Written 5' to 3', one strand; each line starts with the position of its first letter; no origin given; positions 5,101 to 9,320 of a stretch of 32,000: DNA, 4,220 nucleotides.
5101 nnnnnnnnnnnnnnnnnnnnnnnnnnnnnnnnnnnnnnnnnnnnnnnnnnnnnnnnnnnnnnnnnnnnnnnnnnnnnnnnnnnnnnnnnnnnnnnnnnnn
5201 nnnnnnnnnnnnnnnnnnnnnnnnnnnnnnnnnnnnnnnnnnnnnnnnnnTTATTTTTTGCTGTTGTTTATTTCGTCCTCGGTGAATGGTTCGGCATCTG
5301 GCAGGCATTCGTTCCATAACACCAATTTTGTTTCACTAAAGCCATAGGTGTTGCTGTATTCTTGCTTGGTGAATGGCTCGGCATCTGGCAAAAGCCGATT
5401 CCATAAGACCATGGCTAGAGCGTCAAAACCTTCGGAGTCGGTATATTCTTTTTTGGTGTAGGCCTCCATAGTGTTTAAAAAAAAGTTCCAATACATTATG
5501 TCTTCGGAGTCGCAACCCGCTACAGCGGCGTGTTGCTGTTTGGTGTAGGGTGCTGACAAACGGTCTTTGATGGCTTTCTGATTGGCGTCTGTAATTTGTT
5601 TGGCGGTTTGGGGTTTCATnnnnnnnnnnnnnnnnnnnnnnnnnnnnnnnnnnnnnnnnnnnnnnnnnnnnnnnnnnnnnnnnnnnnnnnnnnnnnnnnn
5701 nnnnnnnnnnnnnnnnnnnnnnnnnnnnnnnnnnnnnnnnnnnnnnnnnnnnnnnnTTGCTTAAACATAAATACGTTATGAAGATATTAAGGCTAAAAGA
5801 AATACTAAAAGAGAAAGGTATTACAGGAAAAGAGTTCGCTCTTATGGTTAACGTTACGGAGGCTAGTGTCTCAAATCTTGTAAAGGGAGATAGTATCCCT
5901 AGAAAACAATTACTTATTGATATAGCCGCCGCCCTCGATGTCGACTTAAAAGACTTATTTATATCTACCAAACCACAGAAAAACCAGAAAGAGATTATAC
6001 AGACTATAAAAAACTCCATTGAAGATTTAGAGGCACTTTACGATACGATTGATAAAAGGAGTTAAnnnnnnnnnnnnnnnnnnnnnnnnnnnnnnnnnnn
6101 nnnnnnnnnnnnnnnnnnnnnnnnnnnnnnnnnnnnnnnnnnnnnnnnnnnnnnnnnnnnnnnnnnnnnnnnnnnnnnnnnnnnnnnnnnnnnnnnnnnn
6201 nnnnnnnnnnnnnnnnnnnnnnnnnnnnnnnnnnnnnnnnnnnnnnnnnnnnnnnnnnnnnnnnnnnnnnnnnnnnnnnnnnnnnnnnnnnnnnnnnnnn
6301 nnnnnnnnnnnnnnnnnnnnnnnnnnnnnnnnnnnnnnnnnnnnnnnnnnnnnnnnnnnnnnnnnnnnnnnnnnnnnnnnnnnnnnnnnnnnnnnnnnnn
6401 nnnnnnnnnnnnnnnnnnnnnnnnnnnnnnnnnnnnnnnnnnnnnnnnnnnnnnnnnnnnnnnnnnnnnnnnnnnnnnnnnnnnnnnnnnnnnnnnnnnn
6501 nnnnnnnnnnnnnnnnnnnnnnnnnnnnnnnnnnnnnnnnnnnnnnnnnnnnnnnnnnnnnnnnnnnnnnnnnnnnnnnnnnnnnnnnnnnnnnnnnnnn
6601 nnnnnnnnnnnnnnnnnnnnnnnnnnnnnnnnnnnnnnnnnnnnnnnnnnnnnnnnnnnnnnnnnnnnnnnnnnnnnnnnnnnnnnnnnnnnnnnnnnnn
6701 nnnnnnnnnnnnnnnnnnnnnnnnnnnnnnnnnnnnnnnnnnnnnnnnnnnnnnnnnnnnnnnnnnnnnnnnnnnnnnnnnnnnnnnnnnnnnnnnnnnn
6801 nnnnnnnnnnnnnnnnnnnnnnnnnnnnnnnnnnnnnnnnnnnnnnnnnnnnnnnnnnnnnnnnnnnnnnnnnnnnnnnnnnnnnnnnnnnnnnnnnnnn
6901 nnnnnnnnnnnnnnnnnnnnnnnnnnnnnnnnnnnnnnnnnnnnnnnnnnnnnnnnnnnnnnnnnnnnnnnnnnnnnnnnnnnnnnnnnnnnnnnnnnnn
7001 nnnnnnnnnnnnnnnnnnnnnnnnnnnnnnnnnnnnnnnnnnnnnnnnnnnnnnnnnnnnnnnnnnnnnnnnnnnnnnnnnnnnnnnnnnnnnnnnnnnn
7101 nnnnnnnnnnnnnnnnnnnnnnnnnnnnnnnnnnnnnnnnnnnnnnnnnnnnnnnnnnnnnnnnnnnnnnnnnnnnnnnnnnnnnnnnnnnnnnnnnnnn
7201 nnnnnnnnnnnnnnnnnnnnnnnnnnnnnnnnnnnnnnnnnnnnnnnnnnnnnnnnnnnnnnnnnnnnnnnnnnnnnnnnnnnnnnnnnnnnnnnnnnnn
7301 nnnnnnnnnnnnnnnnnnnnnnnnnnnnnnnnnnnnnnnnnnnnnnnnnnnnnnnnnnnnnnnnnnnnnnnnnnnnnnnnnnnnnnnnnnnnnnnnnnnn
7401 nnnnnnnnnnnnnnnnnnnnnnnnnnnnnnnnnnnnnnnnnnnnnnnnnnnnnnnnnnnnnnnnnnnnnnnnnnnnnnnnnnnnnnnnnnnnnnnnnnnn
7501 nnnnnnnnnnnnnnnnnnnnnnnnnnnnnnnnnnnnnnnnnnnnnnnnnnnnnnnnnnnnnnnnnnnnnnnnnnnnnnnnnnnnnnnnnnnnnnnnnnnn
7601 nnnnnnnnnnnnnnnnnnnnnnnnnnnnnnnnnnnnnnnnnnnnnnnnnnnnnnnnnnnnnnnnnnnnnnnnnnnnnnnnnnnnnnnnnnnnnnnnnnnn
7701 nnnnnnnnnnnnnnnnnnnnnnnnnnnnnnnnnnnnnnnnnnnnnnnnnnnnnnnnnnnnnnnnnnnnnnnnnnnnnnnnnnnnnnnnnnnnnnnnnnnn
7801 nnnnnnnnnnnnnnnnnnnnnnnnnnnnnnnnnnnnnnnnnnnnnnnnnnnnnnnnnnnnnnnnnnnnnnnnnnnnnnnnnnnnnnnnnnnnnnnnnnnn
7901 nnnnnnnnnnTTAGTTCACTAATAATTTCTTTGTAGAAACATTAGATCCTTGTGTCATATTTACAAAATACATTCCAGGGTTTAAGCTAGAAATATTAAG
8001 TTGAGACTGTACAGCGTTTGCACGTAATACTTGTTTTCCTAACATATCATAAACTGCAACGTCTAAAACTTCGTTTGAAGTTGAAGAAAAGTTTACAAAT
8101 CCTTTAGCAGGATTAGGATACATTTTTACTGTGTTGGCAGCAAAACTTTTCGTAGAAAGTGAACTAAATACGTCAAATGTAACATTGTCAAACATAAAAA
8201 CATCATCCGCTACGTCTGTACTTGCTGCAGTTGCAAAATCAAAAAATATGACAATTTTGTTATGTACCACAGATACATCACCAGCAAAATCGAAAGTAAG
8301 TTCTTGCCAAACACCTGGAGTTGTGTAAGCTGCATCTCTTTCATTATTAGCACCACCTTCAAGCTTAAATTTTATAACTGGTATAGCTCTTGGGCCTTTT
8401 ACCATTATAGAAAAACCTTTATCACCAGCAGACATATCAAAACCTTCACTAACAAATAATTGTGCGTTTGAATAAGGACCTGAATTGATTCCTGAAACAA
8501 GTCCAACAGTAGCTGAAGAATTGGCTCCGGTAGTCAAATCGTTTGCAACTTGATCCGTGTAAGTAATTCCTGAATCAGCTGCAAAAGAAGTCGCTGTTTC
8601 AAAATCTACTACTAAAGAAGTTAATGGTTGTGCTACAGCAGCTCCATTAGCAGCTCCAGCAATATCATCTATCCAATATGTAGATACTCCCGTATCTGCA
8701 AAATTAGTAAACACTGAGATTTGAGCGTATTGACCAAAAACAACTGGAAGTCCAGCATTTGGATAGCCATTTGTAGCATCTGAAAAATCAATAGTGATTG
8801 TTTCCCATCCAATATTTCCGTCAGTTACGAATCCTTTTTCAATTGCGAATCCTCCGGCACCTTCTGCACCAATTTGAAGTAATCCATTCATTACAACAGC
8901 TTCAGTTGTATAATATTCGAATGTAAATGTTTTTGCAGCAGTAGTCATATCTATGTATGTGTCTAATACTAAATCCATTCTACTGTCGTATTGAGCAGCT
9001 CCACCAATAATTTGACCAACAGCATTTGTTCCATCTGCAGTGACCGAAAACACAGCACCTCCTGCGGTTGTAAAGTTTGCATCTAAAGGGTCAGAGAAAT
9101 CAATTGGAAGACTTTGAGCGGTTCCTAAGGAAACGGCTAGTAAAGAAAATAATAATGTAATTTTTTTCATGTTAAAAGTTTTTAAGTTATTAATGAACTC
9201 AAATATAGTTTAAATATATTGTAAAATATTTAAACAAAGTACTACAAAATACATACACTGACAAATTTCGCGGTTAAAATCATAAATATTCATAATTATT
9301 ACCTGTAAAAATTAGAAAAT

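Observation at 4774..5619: Two adjacent proteins built from an unrecognised 29-residue repeat, divergent from an XRE regulator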

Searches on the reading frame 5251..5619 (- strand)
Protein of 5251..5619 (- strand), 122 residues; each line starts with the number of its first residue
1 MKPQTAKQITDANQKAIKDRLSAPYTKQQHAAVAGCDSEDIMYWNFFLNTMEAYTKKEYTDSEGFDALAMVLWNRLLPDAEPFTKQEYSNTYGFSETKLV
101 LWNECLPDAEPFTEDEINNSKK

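Call 3: search_protein_families(library=pfam, proteins=[window:5251-5619:-], max_evalue=1)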
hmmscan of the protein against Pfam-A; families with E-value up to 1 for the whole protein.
window:5251-5619:- (122 aa): 0 families

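Call 4: search_protein_families(library=ncbifam, proteins=[window:5251-5619:-], max_evalue=1)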
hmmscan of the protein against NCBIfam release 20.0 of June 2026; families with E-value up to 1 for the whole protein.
window:5251-5619:- (122 aa): 0 families

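Call 9: search_protein_families(library=phrogs, proteins=[window:5251-5619:-], max_evalue=1)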
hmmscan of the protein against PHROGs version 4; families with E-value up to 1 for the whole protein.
window:5251-5619:- (122 aa): 2 families
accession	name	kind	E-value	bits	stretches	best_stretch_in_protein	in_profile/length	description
phrog_36438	-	unknown function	0.12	13.1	0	43-71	22-52/65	-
phrog_25659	-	unknown function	0.18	12.7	1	17-55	47-81/86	-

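Call 10: search_protein_families(library=padloc, proteins=[window:5251-5619:-], max_evalue=1)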
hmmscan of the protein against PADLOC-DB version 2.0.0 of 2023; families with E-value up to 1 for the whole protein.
window:5251-5619:- (122 aa): 0 families

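Call 86: predict_structure(alignment_id=A5)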
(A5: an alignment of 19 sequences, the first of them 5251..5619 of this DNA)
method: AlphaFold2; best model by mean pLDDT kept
length: 122 residues; sequences in the alignment: 19
mean_pLDDT: 92.4   pTM: 0.81
mean pLDDT of the five models: 92.4, 92.2, 92.0, 91.8, 91.2
residues with pLDDT >= 90: 104; 70-90: 13; 50-70: 5; < 50: 0
segments of 3 or more residues with pLDDT < 50: none
pLDDT, mean of each block of 10 residues (from residue 1): 85 96 96 93 95 96 93 95 94 85 95 92 62
secondary structure, 60 per line:
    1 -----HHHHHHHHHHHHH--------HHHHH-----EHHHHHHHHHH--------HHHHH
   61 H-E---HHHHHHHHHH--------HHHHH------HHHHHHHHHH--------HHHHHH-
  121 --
elements in order: H6-18 H27-31 H38-47 H56-61 H67-76 H85-89 H96-105 H114-119
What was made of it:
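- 5251..5619 (-): ORF A (type 1 paralogue), 122 aa. It has an N-terminal cap helix, 3 full 29-aa units (nt 5290-5550) and a C-terminal half unit (nt 5254-5289). AF2 gives pLDDT 92.4 and pTM 0.81 (call 86).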

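Call 92: fold_search(model_id=the predicted structure, library=pdb)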
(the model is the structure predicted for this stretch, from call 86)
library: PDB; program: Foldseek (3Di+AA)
matches with E <= 10: 58; with E <= 0.001: 0
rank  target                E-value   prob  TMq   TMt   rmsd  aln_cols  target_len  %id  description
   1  6brq_D                1.1e+00  0.12  0.29  0.08   8.6        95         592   18  Crystal structure of rice ASK1-D3 ubiquitin ligase complex crystal form 3 (released 2018-11-21)
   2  6bro_D                1.9e+00  0.09  0.29  0.08   8.6        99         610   17  Crystal structure of ASK1-D3 ubiquitin ligase form1 (released 2018-11-21)
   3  8if6_A                1.9e+00  0.08  0.30  0.09  10.0       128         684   15  Conformational Dynamics of the D53-D3-D14 Complex in Strigolactone Signaling (released 2023-07-12)
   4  7xn7_n                2.3e+00  0.04  0.20  0.18  12.7       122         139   10  RNA polymerase II elongation complex containing Spt4/5, Elf1, Spt6, Spn1 and Paf1C (released 2022-09-07)
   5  9i05_Xl               3.0e+00  0.06  0.27  0.11  10.8       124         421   14  Cryo-EM structure of the large subunit of the mitochondrial ribosome from Toxoplasma gondii (released 2025-06-11)
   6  8fzb_C                3.0e+00  0.05  0.25  0.12  12.7       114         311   11  Crystal structure of human FAM86A (released 2023-06-21)
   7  3b6a_A                3.0e+00  0.04  0.25  0.17  13.3       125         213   14  Crystal structure of the Streptomyces coelicolor TetR family protein ActR in complex with actinorhodin (released 2008-02-05)
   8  5ijj_B                3.0e+00  0.04  0.20  0.16  12.9       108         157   16  Structure of the SPX domain of Chaetomium thermophilum Glycerophosphodiester Phosphodiesterase 1 in complex with inosi (released 2016-04-27)
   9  4abn_B                3.2e+00  0.06  0.32  0.13   9.5       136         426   12  Crystal structure of full length mouse Strap (TTC5) (released 2012-01-25)
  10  2wqm                  3.4e+00  0.02  0.17  0.10  16.2       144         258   15  Structure of apo human Nek7 (released 2009-12-08)
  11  6s73_B                3.4e+00  0.02  0.16  0.10  16.8       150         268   17  Crystal structure of Nek7 SRS mutant bound to compound 51 (released 2020-06-10)
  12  8wej_D                3.6e+00  0.07  0.33  0.22   8.0       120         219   13  Structure of human phagocyte NADPH oxidase in the activated state (released 2024-01-24)
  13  6bro_B                4.3e+00  0.06  0.29  0.08   9.0        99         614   18  Crystal structure of ASK1-D3 ubiquitin ligase form1 (released 2018-11-21)
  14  3m7w_A                4.3e+00  0.03  0.21  0.13  11.5       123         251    9  Crystal Structure of Type I 3-Dehydroquinate Dehydratase (aroD) from Salmonella typhimurium LT2 in Covalent Complex wi (released 2010-04-07)
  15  5hyw_A                4.6e+00  0.05  0.28  0.08   8.5        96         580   19  The crystal structure of the D3-ASK1 complex (released 2016-08-03)
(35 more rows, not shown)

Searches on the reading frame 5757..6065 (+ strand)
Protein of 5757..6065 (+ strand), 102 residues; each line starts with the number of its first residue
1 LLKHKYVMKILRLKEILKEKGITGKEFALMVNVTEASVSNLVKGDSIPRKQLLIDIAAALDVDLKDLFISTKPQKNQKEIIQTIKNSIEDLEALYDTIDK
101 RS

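Call 3: search_protein_families(library=pfam, proteins=[window:5757-6065:+], max_evalue=1)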
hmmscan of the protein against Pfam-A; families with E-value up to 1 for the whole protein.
window:5757-6065:+ (102 aa): 9 families
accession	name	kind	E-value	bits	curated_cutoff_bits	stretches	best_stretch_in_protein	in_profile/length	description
PF01381.28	HTH_3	-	1.3e-11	44.8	23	1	13-67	1-55/55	Helix-turn-helix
PF13443.12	HTH_26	-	1e-08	35.7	22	1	12-69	1-59/63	Cro/C1-type HTH DNA-binding domain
PF07022.19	Phage_CI_repr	-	5.2e-05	23.9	22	1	22-72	12-62/65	Bacteriophage CI repressor helix-turn-helix domain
PF12844.13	HTH_19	-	0.0014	19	30.2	1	12-68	3-59/64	Helix-turn-helix domain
PF08279.18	HTH_11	-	0.0029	17.9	25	1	14-40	6-34/55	HTH domain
PF13560.12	HTH_31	-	0.0042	17.8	27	1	13-63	6-57/64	Helix-turn-helix domain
PF13744.12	HTH_37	-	0.036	14.3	27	1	12-45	22-55/80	Helix-turn-helix domain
PF10046.14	BLOC1_2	-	0.098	13.5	33.4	1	54-102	40-88/96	Biogenesis of lysosome-related organelles complex-1 subunit 2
PF06497.16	Baculo_Ac102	-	0.15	13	27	1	34-100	32-97/99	Baculovirus Ac102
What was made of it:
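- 5778..6065 (+): XRE-family HTH regulator, 95 aa, transcribed divergently. It is the constant partner of the chromosomal cassettes. HTH_3 E = 1.3e-11 (call 3).
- On XRE/Cro-CI HTH regulators (for the divergent neighbour 5778-6065): PF01381 scores 44.8 bits against a cutoff of 23, E = 1.3e-11 (call 3).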

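Call 10: search_protein_families(library=padloc, proteins=[window:5757-6065:+], max_evalue=1)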
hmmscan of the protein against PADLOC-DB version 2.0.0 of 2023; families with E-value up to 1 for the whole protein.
window:5757-6065:+ (102 aa): 21 families
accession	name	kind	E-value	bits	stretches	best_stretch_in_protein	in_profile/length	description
PDLC02926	HTH_VI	-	4.4e-07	28.1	1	13-89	6-81/92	-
PDLC04760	PDC-M64C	-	1.7e-06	26.3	1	5-64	23-82/93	-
PDLC03947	RmrA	-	9.2e-06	22.7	1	12-80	15-82/383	-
PDLC04758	PDC-M64B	-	3.5e-05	22.2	1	12-96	34-113/123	-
PDLC04762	PDC-M64C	-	5.4e-05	21.2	1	11-63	30-82/97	-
PDLC03948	RmrA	-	7.4e-05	19.8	1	12-79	12-80/397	-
PDLC03952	RmrA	-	0.00014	18.9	1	12-77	26-90/395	-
PDLC04142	capH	-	0.00015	20.8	1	12-78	10-74/103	capH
PDLC04775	PDC-M69A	-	0.00016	20.2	1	13-90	12-93/113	-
PDLC03954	RmrA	-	0.00017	18.7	1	11-78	13-79/380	-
PDLC00239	LmuA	-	0.00024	18.5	1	3-93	210-306/349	DUF4297 domain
PDLC03951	RmrA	-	0.0003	17.9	1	11-79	11-78/400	-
PDLC03955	RmrA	-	0.00036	17.9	1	18-74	30-85/371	-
PDLC03949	RmrA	-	0.00088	16.2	1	16-75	10-68/363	-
PDLC03956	RmrA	-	0.001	16.2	1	12-85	12-85/399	-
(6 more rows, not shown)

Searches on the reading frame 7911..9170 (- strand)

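Call 22: search_protein_families(library=pfam, proteins=[window:7911-9170:-], max_evalue=0.001)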
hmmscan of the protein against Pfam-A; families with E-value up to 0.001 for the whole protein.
window:7911-9170:- (419 aa): 1 family
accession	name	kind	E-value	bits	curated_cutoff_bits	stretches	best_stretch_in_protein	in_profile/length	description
PF18962.6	Por_Secre_tail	-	2.5e-16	60.2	27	1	350-418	1-75/75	Secretion system C-terminal sorting domain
